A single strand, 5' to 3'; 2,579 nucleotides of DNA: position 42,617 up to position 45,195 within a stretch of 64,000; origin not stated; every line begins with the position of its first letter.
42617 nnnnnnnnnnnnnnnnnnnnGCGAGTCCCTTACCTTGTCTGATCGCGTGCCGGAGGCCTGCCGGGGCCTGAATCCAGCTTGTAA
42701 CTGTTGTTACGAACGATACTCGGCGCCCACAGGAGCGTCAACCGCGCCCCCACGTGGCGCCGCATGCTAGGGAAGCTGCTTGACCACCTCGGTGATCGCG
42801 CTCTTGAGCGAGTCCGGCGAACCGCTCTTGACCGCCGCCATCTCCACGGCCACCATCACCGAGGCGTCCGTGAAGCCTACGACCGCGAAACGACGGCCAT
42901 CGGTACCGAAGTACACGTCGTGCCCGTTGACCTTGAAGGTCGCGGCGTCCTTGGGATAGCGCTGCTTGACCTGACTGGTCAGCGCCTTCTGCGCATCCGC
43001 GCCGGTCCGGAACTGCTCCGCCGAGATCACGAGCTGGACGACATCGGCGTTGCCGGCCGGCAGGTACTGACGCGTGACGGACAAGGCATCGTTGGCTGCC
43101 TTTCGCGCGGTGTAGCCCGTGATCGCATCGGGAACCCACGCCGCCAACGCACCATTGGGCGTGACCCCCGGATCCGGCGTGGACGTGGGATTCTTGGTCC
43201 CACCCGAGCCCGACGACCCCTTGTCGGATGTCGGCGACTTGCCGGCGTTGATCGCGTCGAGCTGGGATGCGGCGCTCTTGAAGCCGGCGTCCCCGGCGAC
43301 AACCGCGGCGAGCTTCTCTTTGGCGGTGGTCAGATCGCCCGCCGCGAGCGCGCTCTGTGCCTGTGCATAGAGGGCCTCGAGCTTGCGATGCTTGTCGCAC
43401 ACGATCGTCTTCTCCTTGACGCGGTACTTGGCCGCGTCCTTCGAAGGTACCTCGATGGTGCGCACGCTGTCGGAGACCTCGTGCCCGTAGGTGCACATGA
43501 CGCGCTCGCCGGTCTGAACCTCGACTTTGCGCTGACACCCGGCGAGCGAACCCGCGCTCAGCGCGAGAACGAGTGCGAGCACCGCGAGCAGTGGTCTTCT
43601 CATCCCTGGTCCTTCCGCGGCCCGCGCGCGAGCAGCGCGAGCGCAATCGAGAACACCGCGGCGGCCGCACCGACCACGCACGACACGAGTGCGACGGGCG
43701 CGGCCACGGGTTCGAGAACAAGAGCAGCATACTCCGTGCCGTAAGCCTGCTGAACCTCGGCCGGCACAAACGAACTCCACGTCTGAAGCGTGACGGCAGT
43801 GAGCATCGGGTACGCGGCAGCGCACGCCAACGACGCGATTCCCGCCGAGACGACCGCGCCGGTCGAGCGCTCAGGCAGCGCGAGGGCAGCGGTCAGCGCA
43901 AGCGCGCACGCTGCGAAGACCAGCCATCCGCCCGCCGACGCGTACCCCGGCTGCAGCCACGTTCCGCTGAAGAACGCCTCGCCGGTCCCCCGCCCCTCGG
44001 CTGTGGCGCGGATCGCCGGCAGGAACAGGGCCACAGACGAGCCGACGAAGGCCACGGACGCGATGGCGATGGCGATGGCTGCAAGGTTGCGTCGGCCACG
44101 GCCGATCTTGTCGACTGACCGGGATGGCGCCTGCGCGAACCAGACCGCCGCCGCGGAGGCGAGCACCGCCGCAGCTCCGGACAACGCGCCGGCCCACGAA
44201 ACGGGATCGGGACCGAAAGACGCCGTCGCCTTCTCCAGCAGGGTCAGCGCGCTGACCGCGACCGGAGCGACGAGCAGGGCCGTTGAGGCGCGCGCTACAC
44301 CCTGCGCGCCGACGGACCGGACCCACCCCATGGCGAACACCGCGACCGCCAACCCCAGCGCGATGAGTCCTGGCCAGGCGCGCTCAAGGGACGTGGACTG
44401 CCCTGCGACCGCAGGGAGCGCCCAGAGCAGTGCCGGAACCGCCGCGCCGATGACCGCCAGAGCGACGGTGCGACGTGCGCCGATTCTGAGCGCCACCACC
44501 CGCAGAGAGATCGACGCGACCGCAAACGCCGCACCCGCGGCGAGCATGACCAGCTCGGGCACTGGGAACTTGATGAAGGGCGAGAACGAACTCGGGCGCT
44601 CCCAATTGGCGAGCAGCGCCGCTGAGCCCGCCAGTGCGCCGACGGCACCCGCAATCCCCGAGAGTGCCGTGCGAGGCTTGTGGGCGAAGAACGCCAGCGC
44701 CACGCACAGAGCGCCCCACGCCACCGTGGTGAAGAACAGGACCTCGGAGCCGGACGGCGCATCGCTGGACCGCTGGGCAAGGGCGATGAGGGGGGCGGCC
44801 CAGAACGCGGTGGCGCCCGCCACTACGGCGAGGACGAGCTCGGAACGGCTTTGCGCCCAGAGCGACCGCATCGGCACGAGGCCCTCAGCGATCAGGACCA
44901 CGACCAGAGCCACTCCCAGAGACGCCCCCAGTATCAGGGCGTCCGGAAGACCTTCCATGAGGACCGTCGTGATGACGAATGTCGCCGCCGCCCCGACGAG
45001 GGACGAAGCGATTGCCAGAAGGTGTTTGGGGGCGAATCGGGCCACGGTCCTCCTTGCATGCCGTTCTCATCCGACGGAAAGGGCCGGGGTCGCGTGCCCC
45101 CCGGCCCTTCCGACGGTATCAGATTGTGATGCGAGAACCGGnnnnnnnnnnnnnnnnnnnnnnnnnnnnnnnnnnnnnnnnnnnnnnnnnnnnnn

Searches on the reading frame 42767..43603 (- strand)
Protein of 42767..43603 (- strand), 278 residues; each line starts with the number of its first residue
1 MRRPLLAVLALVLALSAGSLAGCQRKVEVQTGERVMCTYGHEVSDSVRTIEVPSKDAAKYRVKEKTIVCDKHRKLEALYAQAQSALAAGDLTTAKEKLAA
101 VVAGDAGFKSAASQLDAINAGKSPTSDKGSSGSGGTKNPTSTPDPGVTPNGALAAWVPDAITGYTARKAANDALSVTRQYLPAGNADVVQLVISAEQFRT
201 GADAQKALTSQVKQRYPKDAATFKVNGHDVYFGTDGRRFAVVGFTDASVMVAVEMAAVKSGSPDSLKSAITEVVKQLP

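Call 55: search_protein_families(library=pfam, proteins=[window:42767-43603:-], max_evalue=10)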
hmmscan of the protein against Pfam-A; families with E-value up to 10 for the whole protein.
window:42767-43603:- (278 aa): 2 families
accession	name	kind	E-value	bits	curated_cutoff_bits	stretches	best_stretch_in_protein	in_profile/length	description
PF20663.3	COG4_N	-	0.1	13.1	27.3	1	38-99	30-86/107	Conserved oligomeric Golgi complex subunit 4, N-terminal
PF13174.12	TPR_6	-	0.12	13.5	26.3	1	76-102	1-27/33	Tetratricopeptide repeat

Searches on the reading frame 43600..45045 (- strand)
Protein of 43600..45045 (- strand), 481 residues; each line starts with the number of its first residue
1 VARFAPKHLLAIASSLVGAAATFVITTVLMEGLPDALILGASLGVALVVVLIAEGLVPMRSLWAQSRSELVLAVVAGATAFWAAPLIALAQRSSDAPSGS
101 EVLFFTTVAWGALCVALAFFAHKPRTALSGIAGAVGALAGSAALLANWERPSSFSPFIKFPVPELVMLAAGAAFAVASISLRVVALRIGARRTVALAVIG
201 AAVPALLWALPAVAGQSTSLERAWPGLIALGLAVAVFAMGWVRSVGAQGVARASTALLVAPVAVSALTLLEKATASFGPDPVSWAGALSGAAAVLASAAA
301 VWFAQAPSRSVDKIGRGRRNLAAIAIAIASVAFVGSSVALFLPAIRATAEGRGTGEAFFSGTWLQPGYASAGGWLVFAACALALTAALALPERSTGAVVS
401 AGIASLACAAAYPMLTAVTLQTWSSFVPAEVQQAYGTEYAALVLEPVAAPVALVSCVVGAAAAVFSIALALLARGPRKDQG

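Call 5: search_protein_families(library=pfam, proteins=[window:43600-45045:-], max_evalue=0.01)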
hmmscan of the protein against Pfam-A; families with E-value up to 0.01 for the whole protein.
window:43600-45045:- (481 aa): 0 families

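Call 7: search_protein_families(library=ncbifam, proteins=[window:43600-45045:-], max_evalue=0.01)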
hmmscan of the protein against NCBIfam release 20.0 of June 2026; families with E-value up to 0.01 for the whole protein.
window:43600-45045:- (481 aa): 0 families

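Call 55: search_protein_families(library=pfam, proteins=[window:43600-45045:-], max_evalue=10)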
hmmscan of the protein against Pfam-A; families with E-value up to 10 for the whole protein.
window:43600-45045:- (481 aa): 0 families

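Call 56: search_solved_structures(query=window:43600-45045:-, max_evalue=10)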
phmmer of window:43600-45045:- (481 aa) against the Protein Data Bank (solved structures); distinct sequences matched with E-value up to 10: 0.

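Call 59: find_homologous_proteins(query=window:43600-45045:-, max_evalue=0.001)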
Query window:43600-45045:- (481 aa): 53 proteins with E <= 0.001 among 8000 candidates.
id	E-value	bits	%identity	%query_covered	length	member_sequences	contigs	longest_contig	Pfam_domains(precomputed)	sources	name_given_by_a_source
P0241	3.9e-279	944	100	100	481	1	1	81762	-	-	-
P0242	6.0e-87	311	47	89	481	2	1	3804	-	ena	-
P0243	1.5e-80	290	42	95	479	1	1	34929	-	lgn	-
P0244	6.4e-80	288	39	95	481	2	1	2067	-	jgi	-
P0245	1.9e-78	283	43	96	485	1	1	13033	-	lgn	-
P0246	1.6e-77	280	42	90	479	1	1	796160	-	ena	-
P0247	9.5e-75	271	40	93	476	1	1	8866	-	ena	-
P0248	2.6e-73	266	40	96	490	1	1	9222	-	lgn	-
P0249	4.5e-73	265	39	98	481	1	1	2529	-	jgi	-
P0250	6.6e-73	265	41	92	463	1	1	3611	-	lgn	-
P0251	6.7e-73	264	42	96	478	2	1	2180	-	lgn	-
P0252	3.9e-72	262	39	100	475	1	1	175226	-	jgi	jgi:hypothetical protein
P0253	1.5e-71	260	43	79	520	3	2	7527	-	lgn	-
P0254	1.9e-71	260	38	94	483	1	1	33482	PF00892.27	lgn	-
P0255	1.2e-70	257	38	90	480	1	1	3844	-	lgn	-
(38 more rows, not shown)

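Call 62: search_solved_structures(query=A2, max_evalue=10)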
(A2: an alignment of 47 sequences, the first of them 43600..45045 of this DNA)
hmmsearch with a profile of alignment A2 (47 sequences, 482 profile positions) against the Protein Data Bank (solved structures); distinct sequences matched with E-value up to 10: 3.
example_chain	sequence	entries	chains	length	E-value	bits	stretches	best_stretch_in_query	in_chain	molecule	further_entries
8z9d_5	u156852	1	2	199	0.21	13.4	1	259-409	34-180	Photosystem II reaction center proteins PsbY, chloroplastic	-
7d27_A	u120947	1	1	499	1.6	10.4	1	396-456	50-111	UDP-N-acetylmuramoyl-L-alanyl-D-glutamate--2,6-diaminopimelate ligase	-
8qag_A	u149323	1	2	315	7.7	8.2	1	311-343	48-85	sc-CC-6-95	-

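Call 63: search_protein_families(library=pfam, alignment_id=A2, max_evalue=1)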
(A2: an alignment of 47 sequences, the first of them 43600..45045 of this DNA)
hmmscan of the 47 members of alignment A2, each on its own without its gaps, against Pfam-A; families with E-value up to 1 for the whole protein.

A. member 1, window:43600-45045:- (481 aa): 0 families

B. families by the number of members that match (of 47 scanned): 18 families
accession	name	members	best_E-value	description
PF00892.27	EamA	5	6.9e-06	EamA-like transporter family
PF05255.16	UPF0220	2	0.085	Uncharacterised protein family (UPF0220)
PF06596.16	PsbX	1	0.0093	Photosystem II reaction centre X protein (PsbX)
PF12537.13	GPHR_N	1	0.012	The Golgi pH Regulator (GPHR) Family N-terminal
PF05745.16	CRPA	1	0.019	Chlamydia 15 kDa cysteine-rich outer membrane protein (CRPA)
PF03779.20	SPW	1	0.025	SPW repeat domain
PF05226.16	CHASE2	1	0.036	CHASE2 domain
PF14293.11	YWFCY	1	0.044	YWFCY protein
PF13727.12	CoA_binding_3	1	0.073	CoA-binding domain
PF13032.11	RNaseH_pPIWI_RE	1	0.092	RNaseH domain of pPIWI_RE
PF07069.16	PRRSV_2b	1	0.15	Porcine reproductive and respiratory syndrome virus 2b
PF22954.2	DUF7027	1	0.2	Domain of unknown function (DUF7027)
PF08167.18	RIX1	1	0.21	rRNA processing/ribosome biogenesis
PF00721.27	TMV_coat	1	0.28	Virus coat protein (TMV like)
PF02038.21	ATP1G1_PLM_MAT8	1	0.28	ATP1G1/PLM/MAT8 family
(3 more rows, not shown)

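Call 68: predict_structure(alignment_id=A2)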
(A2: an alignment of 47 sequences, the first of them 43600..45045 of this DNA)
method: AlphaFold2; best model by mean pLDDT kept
length: 481 residues; sequences in the alignment: 47
mean_pLDDT: 92.2   pTM: 0.92
mean pLDDT of the five models: 92.2, 92.2, 91.0, 91.0, 91.0
residues with pLDDT >= 90: 372; 70-90: 85; 50-70: 18; < 50: 6
segments of 3 or more residues with pLDDT < 50: 478-481
pLDDT, mean of each block of 10 residues (from residue 1): 75 97 95 94 98 83 91 98 96 84 97 97 86 98 90 80 96 98 97 97 97 93 97 98 97 98 90 72 93 98 81 79 97 98 97 88 97 98 97 90 98 96 90 88 95 98 97 66 33
secondary structure, 60 per line:
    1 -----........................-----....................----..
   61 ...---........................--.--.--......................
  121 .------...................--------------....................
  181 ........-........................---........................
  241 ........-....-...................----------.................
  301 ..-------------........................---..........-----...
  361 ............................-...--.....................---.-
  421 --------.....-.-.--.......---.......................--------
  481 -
elements in order: H6-29 H35-54 H59-63 H67-90 H99-121 H128-146 H161-188 H190-213 H217-248 H250-253 H255-273 H284-302 H316-339 E343-352 E358-366 H371-388 H395-415 H429-433 E440-446 H450-472

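Call 72: fold_search(model_id=the predicted structure, library=pdb)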
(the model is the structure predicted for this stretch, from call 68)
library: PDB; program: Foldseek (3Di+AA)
matches with E <= 10: 289; with E <= 0.001: 1
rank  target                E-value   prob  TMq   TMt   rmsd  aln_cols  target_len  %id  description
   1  5i20_A                6.5e-04  1.00  0.47  0.75   4.0       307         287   20  Crystal structure of protein (released 2016-06-01)
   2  5i20_D                1.2e-03  1.00  0.46  0.74   4.3       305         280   20  Crystal structure of protein (released 2016-06-01)
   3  7paf_A                1.5e-03  1.00  0.47  0.76   4.1       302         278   14  Streptococcus pneumoniae choline importer LicB in lipid nanodiscs (released 2022-03-16)
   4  5i20_E                2.2e-03  1.00  0.46  0.71   4.4       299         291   21  Crystal structure of protein (released 2016-06-01)
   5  5i20_B                2.3e-03  1.00  0.45  0.74   4.1       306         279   21  Crystal structure of protein (released 2016-06-01)
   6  6ukj_A                5.6e-03  1.00  0.41  0.55   4.6       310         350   12  Single-Particle Cryo-EM Structure of Plasmodium falciparum Chloroquine Resistance Transporter (PfCRT) 7G8 Isoform (released 2019-12-04)
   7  6i1r_A                8.9e-03  1.00  0.41  0.59   6.2       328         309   11  Crystal structure of CMP bound CST in an outward facing conformation (released 2019-06-05)
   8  6i1r_B                1.9e-02  1.00  0.41  0.59   6.2       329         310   11  Crystal structure of CMP bound CST in an outward facing conformation (released 2019-06-05)
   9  5y78_A                2.1e-02  1.00  0.45  0.66   5.2       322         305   14  Crystal structure of the triose-phosphate/phosphate translocator in complex with inorganic phosphate (released 2017-10-04)
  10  5d58                  4.0e-02  0.18  0.13  0.14  23.1       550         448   12  In meso in situ serial X-ray crystallography structure of the PepTSt-Ala-Phe complex at 100 K (released 2016-01-13)
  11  5i20_F                4.4e-02  1.00  0.36  0.71   5.4       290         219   19  Crystal structure of protein (released 2016-06-01)
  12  8bb6_A                5.7e-02  0.16  0.14  0.15  21.2       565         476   14  Crystal structure of Arabidopsis thaliana sucrose transporter SUC1 (released 2023-05-31)
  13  6rw3_D                5.9e-02  0.25  0.16  0.18  20.7       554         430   11  The molecular basis for sugar import in malaria parasites. (released 2020-01-29)
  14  9okh                  7.0e-02  0.23  0.16  0.16  21.4       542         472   12  Cryo-EM structure of human SV2A in complex with UCBJ (released 2025-12-10)
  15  7ac6_A                7.0e-02  0.21  0.16  0.17  23.1       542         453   12  Structure of sponge-phase grown PepTst2 collected by rotation serial crystallography on a COC membrane at a synchrotro (released 2021-09-01)
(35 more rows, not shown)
